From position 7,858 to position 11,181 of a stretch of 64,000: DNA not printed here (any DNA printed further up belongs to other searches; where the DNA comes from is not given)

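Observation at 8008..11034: PilB assembly ATPase is an in-frame tandem duplication (two complete ATPase cores, each with its own Cys4 site)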

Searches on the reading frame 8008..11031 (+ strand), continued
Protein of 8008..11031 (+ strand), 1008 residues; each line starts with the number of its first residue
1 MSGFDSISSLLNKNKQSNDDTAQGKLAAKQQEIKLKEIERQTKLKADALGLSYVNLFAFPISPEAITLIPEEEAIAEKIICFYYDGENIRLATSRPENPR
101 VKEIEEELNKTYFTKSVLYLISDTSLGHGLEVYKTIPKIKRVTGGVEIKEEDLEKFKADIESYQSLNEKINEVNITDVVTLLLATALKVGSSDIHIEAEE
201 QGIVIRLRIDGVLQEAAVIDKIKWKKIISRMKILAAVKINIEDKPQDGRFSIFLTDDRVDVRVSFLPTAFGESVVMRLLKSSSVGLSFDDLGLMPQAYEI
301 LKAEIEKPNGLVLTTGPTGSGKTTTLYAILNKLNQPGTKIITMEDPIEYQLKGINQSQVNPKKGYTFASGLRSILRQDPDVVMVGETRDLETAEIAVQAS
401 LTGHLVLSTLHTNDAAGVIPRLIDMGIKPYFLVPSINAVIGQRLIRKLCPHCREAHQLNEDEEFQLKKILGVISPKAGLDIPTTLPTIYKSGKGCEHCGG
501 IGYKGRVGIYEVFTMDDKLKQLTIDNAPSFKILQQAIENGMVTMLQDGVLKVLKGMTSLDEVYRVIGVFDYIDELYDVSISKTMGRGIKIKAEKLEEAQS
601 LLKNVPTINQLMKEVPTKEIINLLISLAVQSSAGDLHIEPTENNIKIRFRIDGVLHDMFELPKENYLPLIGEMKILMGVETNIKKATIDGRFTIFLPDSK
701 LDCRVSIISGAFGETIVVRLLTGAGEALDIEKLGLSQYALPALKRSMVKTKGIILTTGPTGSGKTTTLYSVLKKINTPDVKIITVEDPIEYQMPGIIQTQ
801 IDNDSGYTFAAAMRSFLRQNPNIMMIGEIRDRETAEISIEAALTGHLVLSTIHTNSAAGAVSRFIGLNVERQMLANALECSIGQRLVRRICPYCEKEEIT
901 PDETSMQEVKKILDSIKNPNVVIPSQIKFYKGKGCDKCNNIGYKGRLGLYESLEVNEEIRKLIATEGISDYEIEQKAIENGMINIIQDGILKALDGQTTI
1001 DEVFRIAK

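Call 25: search_solved_structures(query=window:8008-11031:+, max_evalue=1e-20)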
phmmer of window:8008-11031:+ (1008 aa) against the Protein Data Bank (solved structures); distinct sequences matched with E-value up to 1e-20: 20.
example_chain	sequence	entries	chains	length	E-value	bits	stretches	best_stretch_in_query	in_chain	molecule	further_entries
3jc8_Ba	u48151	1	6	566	4.9e-107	362.4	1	39-563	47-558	Type IV-A pilus assembly ATPase PilB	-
4pht_A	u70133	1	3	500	5.3e-104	352.3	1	156-565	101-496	General secretory pathway protein E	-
5tsg_B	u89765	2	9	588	7.6e-103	348.5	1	42-566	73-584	Type IV pilus biogenesis ATPase PilB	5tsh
6olj_C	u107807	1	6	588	1e-102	348.1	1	42-566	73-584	Type IV pilus biogenesis ATPase PilB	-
1p9r_A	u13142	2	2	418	8.8e-102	345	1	157-564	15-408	General secretion pathway protein E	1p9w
4ksr_A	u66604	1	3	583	1e-101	344.8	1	162-566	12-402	Type II secretion system protein E, Hemolysin-coregulated protein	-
4kss_A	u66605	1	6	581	1e-101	344.7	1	162-566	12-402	Type II secretion system protein E, hemolysin-coregulated protein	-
5zfr_A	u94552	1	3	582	6.7e-101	342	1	45-566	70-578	Type IV pilus biogenesis ATPase PilB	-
6f8l_G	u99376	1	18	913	1.2e-97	331.3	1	43-563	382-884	Type IV pilus assembly protein PilF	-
5oiu_A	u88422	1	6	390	7.3e-96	325.4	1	183-563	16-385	Type IV pilus assembly protein PilF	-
6ejf_A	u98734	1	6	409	8.6e-96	325.2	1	185-563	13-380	Type IV pilus assembly protein PilF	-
5it5_F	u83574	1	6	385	8.7e-96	325.1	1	185-563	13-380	ATP binding motif-containing protein PilF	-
3jvu_A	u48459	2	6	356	1.3e-34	122.7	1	179-457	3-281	Twitching mobility protein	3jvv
6ojx_A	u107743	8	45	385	5.1e-34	120.7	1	286-440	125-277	Twitching motility pilus retraction ATPase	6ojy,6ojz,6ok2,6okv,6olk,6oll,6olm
5zfq_A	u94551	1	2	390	1.6e-33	119.1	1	286-439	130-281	Twitching motility pilus retraction protein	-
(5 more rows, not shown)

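Call 28: search_protein_representatives(protein=window:8008-11031:+)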
Query: 1008 residues. Proteins with E-value up to 0.001 (for the whole library): 57385; up to 1e-10: 36787; up to 1e-30: 16318. The best 150 are listed.
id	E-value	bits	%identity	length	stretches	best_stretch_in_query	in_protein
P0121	0.0e+00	1469.6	65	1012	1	17-1007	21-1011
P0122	1.3e-292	989.8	48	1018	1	23-1008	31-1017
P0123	2.0e-272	923.0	42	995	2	29-802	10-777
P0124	1.3e-254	864.1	43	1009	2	36-736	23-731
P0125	1.7e-253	860.3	45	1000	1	31-1006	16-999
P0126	5.1e-247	838.9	42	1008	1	34-1006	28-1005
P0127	1.3e-231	787.9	42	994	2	29-568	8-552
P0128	1.9e-231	787.4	42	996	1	32-1006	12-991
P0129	3.1e-231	786.7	42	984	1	32-998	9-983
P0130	1.4e-229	781.2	41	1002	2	33-678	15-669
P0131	8.1e-216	735.7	39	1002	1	21-1006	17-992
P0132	2.5e-212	724.1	39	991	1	39-1006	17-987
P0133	3.3e-211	720.4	40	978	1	39-997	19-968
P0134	1.5e-168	579.2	45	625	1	146-738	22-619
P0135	6.6e-168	577.1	41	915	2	611-971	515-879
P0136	2.0e-164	565.6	38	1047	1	170-1006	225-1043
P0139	1.4e-154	532.9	48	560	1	31-565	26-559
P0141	2.2e-149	515.8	60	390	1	623-1008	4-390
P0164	2.1e-128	446.4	42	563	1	27-567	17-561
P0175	1.5e-123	430.3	43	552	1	32-568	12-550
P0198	1.3e-119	417.3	44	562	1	43-565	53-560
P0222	4.8e-117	408.8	46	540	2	257-567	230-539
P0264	6.0e-113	395.2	40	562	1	15-566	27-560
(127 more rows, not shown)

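Call 32: predict_structure(alignment_id=A1)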
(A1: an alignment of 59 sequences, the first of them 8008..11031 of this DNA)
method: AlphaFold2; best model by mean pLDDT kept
length: 1008 residues; sequences in the alignment: 59
mean_pLDDT: 80.7   pTM: 0.46
mean pLDDT of the five models: 80.7, 80.5, 77.4, 76.7, 75.4
residues with pLDDT >= 90: 186; 70-90: 670; 50-70: 116; < 50: 36
segments of 3 or more residues with pLDDT < 50: 1-18, 139-145, 579-585, 723-726
pLDDT, mean of each block of 10 residues (from residue 1): 43 49 67 80 83 84 78 88 80 87 85 82 87 64 48 64 81 77 83 86 83 82 82 75 79 73 85 84 62 86 90 87 85 83 66 65 72 85 86 90 91 84 88 91 90 90 82 74 80 82 87 88 84 84 91 92 83 63 56 83 73 69 87 84 86 73 77 70 66 79 81 85 58 82 88 90 84 84 72 71 74 83 88 91 92 88 89 92 90 87 87 89 85 80 84 91 88 90 91 90 87
secondary structure, 60 per line:
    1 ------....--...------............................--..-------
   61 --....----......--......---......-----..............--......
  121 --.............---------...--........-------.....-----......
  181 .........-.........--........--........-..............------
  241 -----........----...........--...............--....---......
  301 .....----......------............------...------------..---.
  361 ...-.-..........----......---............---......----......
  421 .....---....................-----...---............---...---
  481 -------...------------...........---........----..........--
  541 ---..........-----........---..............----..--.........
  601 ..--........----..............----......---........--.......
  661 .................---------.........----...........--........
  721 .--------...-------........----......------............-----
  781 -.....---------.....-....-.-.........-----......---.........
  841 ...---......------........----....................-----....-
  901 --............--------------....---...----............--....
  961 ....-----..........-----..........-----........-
elements in order (helices of 4 or more, strands of 3 or more residues): H7-10 H22-49 H63-66 H71-76 E79-84 E88-93 H99-112 E115-120 H123-135 E145-147 H150-157 H165-169 H175-189 E191-199 E202-209 E212-219 H221-234 E246-253 E258-268 E271-280 H281-285 H288-291 H295-305 E310-315 H322-333 E340-342 H367-376 E381-386 H390-401 E405-410 H415-425 H429-435 E436-448 E454-456 H460-471 E488-490 E503-513 H517-524 H529-538 H544-553 H559-566 H570-583 H592-602 H605-612 H617-630 E635-640 E644-651 E654-662 H663-677 E687-695 E700-710 E713-721 H740-747 E752-757 H764-775 E782-786 E796-800 H809-817 E823-828 H832-843 E847-852 H859-866 H871-877 E878-890 E896-899 H903-914 E929-932 E943-954 H957-964 H970-979 H985-994 H1000-1007
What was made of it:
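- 8071..8412 (+): N1 domain (aa about 22-135), T2SSE_N/MshEN-like, present once only. AF2 predicts a folded alpha/beta domain at 22-135 (call 32).
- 9706..9765 (+): Connector (aa 567-586), GxFDY(I/V)(D/E)ELY...GRG, predicted helix at 570-583. AF2 predicts a helix with low to medium confidence (call 32).
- The AF2 monomer has pTM 0.46 and low confidence in the connector (call 32), and model coordinates were not accessible.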

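Call 33: list_cluster_members(proteins=[P0121, P0122, P0123, P0124, P0125, P0126, P0127, P0128, P0129, P0130])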
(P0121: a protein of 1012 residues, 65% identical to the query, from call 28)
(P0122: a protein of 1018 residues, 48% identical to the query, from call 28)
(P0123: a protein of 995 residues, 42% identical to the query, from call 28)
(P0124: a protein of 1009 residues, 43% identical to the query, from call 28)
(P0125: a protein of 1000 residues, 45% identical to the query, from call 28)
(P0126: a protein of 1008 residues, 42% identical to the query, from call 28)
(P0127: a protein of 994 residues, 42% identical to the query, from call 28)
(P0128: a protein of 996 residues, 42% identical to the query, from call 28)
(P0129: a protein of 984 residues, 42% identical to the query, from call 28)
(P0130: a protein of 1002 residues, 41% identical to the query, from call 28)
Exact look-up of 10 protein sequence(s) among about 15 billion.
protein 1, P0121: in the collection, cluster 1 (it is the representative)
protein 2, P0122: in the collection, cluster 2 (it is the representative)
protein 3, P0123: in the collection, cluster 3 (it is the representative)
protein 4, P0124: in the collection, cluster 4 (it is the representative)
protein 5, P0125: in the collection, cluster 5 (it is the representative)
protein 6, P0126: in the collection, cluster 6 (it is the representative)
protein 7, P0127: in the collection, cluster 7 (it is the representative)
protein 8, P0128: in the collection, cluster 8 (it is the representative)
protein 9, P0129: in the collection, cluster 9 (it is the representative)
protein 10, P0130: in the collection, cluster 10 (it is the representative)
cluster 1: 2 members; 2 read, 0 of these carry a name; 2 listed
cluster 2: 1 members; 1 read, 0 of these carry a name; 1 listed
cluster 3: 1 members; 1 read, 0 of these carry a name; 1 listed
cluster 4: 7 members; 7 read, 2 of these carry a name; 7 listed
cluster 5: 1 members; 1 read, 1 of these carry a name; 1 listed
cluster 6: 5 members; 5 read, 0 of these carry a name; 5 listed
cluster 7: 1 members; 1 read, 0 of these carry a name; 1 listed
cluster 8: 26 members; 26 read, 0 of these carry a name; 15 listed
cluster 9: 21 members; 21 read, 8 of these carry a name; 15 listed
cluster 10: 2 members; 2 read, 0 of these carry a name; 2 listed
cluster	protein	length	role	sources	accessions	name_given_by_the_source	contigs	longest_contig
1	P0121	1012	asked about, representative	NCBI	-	-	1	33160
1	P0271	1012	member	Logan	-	-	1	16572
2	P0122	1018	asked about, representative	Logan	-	-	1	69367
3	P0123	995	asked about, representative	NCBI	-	-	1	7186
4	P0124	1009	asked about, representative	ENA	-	-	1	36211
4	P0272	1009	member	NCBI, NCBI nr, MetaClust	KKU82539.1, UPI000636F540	MAG: General secretory pathway protein E [Parcubacteria group bacterium GW2011_GWA2_47_8] | status=active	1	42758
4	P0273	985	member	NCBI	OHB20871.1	MAG: hypothetical protein A2666_04455, partial [Parcubacteria group bacterium ...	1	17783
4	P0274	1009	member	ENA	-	-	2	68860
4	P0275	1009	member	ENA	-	-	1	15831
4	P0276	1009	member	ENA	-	-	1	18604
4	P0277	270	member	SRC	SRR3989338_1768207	-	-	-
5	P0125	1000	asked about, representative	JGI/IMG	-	type II secretory ATPase GspE/PulE/Tfp pilus assembly ATPase PilB-like protein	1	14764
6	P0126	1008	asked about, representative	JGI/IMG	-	-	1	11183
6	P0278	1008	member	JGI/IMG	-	-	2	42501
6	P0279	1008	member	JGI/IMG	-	-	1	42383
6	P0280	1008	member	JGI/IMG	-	-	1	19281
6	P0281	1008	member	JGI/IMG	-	-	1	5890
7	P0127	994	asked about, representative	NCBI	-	-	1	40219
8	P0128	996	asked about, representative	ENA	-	-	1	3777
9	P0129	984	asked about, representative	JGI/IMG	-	type II secretory ATPase GspE/PulE/Tfp pilus assembly ATPase PilB-like protein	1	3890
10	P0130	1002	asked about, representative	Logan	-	-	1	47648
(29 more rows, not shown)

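Call 35: find_encoding_contigs(protein=P0003, flank=10000, max_places=2)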
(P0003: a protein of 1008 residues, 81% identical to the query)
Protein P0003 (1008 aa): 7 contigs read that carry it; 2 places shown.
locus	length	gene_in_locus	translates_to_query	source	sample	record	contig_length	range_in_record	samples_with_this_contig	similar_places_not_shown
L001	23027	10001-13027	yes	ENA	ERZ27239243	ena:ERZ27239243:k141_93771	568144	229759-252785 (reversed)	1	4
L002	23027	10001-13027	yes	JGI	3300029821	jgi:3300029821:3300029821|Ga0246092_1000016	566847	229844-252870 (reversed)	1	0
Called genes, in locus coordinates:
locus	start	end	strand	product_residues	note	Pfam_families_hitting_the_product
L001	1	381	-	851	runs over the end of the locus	PF00521:DNA_topoisoIV, PF03989:DNA_gyraseA_C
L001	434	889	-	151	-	-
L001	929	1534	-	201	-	PF00334:NDK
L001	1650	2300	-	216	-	PF13483:Lactamase_B_3, PF12706:Lactamase_B_2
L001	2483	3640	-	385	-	-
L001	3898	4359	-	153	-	-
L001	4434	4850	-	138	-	-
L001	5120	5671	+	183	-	-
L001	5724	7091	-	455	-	PF00587:tRNA-synt_2b, PF03129:HGTP_anticodon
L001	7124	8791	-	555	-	PF03485:Arg_tRNA_synt_N, PF00750:tRNA-synt_1d, PF05746:DALR_1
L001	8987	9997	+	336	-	-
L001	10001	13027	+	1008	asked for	PF13604:AAA_30 (faint), PF00437:T2SSE, PF00004:AAA (faint), PF00005:ABC_tran (faint), PF02492:cobW (faint), PF04851:ResIII (faint), PF12775:AAA_7 (faint), PF00437:T2SSE, +6 more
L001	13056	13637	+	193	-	PF01997:Translin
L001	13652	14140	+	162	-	PF00149:Metallophos, PF12850:Metallophos_2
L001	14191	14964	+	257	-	PF00459:Inositol_P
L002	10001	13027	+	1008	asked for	PF13604:AAA_30 (faint), PF00437:T2SSE, PF00004:AAA (faint), PF00005:ABC_tran (faint), PF02492:cobW (faint), PF04851:ResIII (faint), PF12775:AAA_7 (faint), PF00437:T2SSE, +6 more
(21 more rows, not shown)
